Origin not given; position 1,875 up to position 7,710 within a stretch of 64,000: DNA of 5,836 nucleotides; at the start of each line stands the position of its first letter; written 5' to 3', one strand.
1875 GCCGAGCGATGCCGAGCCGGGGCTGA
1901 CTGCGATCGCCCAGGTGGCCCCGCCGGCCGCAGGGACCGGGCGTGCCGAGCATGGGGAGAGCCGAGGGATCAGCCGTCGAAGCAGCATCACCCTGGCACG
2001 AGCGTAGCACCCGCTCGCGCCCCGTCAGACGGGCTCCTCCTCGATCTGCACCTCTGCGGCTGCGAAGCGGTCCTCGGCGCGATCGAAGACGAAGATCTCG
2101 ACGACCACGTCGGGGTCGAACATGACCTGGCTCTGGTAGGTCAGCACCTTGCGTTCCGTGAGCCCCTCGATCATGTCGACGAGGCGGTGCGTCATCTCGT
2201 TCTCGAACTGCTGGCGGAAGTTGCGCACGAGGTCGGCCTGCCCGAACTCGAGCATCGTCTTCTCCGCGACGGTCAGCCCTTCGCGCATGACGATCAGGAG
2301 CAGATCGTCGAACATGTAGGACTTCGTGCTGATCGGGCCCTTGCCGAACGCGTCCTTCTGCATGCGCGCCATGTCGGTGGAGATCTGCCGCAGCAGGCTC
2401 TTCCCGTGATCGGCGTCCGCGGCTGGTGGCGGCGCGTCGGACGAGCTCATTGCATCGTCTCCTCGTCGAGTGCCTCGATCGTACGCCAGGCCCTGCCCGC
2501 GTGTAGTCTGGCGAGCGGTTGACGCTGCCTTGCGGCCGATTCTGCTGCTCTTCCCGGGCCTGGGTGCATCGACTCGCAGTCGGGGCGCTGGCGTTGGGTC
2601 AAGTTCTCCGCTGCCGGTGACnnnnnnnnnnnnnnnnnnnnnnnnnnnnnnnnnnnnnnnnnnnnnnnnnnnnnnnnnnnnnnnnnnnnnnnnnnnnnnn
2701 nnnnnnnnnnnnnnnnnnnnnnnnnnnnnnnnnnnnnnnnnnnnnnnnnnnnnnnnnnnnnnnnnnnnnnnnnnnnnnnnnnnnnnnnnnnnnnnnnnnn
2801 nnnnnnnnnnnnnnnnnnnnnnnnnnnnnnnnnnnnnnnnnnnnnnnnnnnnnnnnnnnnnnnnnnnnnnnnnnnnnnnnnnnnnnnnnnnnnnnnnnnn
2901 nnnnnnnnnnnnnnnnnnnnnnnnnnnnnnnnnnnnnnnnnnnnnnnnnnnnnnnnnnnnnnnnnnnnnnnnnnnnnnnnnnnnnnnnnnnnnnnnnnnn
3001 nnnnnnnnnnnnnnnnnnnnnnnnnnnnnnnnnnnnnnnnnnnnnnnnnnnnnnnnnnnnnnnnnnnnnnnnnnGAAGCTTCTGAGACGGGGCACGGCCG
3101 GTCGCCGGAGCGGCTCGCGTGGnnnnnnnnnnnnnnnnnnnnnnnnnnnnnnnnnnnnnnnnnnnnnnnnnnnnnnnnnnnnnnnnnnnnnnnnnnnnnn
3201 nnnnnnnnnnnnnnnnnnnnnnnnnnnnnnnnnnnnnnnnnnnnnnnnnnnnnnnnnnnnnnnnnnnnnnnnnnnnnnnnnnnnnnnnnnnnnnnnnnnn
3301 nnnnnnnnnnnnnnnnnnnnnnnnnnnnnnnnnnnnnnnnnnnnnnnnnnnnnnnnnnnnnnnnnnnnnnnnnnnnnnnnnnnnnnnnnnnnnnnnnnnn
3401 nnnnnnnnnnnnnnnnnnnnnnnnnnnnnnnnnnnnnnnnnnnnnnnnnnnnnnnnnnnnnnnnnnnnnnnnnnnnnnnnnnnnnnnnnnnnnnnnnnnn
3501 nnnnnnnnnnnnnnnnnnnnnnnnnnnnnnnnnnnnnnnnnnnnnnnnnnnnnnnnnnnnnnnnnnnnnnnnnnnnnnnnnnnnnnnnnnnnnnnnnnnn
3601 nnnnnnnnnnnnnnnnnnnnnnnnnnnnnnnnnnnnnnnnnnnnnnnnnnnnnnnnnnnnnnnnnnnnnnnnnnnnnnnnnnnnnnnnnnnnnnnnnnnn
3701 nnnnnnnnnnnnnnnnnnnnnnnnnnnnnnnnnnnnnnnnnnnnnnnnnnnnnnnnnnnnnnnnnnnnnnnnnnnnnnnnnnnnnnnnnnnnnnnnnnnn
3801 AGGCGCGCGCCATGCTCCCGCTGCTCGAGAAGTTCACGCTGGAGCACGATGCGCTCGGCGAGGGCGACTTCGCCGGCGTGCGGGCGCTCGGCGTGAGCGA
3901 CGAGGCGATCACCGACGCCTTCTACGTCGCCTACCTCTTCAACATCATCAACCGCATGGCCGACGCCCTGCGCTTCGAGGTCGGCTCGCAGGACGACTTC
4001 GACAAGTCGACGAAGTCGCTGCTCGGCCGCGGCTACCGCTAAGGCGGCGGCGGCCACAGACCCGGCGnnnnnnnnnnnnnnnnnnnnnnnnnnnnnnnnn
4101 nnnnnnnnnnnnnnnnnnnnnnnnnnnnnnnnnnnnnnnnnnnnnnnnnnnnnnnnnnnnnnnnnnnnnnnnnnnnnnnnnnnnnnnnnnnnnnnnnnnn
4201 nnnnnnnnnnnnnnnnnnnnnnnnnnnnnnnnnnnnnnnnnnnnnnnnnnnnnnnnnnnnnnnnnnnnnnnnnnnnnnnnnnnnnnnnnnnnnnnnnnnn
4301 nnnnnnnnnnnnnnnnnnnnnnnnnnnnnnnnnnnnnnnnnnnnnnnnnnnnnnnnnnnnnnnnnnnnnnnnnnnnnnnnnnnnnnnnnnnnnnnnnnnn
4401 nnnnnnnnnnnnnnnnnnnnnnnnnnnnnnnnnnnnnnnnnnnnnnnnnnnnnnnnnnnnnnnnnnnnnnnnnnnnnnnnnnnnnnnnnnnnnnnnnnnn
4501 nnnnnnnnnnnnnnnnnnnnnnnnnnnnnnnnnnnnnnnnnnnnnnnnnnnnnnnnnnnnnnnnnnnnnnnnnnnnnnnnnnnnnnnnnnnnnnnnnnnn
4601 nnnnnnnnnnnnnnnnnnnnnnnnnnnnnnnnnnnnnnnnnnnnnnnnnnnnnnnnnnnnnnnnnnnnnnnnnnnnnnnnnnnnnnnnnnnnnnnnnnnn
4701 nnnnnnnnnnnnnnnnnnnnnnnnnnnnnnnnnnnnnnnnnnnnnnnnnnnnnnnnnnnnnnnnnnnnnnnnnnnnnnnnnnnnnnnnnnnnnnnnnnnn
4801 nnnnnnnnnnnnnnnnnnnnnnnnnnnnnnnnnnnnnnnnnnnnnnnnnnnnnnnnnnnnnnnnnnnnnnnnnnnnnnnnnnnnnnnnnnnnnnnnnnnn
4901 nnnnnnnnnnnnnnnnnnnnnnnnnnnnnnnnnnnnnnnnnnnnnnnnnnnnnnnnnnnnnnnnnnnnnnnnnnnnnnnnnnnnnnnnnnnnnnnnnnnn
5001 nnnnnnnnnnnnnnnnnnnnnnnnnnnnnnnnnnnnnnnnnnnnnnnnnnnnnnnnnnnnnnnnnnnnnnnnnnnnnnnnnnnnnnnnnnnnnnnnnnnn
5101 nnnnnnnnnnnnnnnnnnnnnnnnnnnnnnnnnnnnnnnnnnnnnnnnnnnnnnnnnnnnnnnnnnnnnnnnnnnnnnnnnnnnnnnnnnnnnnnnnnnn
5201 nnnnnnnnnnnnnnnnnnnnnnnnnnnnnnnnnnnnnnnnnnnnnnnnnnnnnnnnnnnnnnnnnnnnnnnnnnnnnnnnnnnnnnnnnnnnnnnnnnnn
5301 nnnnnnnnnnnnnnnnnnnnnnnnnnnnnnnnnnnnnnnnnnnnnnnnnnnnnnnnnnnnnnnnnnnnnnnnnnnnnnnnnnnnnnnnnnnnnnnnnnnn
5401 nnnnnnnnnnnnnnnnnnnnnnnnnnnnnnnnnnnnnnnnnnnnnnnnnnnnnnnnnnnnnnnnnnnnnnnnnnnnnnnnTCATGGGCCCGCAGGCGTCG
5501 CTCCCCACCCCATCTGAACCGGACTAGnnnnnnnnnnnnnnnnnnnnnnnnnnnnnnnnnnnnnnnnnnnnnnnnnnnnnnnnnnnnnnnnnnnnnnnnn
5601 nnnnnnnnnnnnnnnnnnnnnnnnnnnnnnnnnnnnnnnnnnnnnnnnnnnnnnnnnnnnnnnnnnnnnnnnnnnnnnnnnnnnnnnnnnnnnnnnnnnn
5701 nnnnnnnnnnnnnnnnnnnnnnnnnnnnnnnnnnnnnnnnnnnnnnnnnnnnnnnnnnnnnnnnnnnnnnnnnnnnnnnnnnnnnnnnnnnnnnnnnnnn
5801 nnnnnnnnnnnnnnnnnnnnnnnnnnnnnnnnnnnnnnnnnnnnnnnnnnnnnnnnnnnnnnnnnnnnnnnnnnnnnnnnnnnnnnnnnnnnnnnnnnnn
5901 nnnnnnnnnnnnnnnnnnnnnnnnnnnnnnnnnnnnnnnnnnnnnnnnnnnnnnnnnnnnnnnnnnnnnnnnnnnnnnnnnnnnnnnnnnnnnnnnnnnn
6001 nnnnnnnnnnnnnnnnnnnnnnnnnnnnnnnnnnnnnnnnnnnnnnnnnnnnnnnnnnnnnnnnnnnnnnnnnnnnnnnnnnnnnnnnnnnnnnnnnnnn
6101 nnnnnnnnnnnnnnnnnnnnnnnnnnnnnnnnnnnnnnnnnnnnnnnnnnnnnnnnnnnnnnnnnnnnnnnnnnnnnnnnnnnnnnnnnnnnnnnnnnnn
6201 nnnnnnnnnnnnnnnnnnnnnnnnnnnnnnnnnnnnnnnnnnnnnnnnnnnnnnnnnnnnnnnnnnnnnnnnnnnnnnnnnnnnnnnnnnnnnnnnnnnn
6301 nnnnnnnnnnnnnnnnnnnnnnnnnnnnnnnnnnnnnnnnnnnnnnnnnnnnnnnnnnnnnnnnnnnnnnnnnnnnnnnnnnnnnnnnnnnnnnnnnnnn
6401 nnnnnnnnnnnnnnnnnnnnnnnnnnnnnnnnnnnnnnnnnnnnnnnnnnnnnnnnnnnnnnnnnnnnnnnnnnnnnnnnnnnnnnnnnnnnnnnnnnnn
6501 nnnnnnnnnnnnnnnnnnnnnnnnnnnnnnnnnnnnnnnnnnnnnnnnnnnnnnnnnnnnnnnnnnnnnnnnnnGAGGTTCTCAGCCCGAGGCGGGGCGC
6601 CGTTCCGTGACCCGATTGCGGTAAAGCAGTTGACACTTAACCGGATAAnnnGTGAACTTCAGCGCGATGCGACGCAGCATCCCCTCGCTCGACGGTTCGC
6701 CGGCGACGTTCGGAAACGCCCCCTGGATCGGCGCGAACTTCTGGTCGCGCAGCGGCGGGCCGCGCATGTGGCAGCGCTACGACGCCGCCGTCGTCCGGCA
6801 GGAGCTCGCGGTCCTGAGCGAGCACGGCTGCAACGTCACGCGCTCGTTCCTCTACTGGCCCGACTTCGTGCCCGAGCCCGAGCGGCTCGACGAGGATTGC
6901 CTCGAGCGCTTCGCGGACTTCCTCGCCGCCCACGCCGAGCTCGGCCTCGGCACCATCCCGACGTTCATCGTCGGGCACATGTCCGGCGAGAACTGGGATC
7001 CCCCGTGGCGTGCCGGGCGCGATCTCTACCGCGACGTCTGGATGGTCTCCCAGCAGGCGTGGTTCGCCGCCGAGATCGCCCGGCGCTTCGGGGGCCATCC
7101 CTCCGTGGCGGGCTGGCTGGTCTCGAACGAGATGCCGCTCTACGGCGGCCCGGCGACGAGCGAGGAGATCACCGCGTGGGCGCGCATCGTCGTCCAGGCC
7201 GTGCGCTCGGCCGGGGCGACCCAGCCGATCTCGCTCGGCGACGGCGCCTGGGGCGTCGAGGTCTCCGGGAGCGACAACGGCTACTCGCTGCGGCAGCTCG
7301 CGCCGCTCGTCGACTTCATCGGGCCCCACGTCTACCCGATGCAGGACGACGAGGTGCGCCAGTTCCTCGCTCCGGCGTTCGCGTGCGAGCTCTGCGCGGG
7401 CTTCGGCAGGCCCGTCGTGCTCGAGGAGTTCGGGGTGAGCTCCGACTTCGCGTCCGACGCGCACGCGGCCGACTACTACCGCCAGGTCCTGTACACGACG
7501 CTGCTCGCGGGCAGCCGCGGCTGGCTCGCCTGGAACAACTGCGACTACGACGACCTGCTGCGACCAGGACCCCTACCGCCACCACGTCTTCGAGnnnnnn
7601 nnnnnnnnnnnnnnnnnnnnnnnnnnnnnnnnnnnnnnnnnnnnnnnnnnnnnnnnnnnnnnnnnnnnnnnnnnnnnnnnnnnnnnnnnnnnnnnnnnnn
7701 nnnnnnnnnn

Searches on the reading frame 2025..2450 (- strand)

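Call 21: search_protein_families(library=pfam, proteins=[window:2025-2450:-], max_evalue=0.001)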
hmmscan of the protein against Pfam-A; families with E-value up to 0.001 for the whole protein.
window:2025-2450:- (141 aa): 1 family
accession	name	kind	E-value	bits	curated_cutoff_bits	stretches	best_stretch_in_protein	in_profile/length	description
PF10057.14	MpsC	-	4.3e-24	85.2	23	1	17-124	3-111/111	Na+-translocating membrane potential-generating system (MpsC)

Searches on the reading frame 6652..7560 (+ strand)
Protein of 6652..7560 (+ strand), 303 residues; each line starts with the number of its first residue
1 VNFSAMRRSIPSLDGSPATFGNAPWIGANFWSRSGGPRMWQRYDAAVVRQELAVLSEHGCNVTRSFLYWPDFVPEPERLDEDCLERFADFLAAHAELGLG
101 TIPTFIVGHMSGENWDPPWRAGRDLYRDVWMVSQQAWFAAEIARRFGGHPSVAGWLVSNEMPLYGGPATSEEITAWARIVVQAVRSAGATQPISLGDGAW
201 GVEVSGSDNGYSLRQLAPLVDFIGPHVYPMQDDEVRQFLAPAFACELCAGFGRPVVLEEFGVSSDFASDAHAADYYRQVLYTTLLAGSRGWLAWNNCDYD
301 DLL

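Call 16: search_protein_families(library=pfam, proteins=[window:6652-7560:+], max_evalue=0.001)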
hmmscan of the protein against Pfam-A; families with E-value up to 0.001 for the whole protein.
window:6652-7560:+ (303 aa): 2 families
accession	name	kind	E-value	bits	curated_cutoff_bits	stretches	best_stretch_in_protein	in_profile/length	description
PF00150.24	Cellulase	-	2.9e-11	43.8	23.5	1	53-299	28-271/272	Cellulase (glycosyl hydrolase family 5)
PF14488.12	DUF4434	-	0.00019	21.5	30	1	104-195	78-169/283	Domain of unknown function (DUF4434)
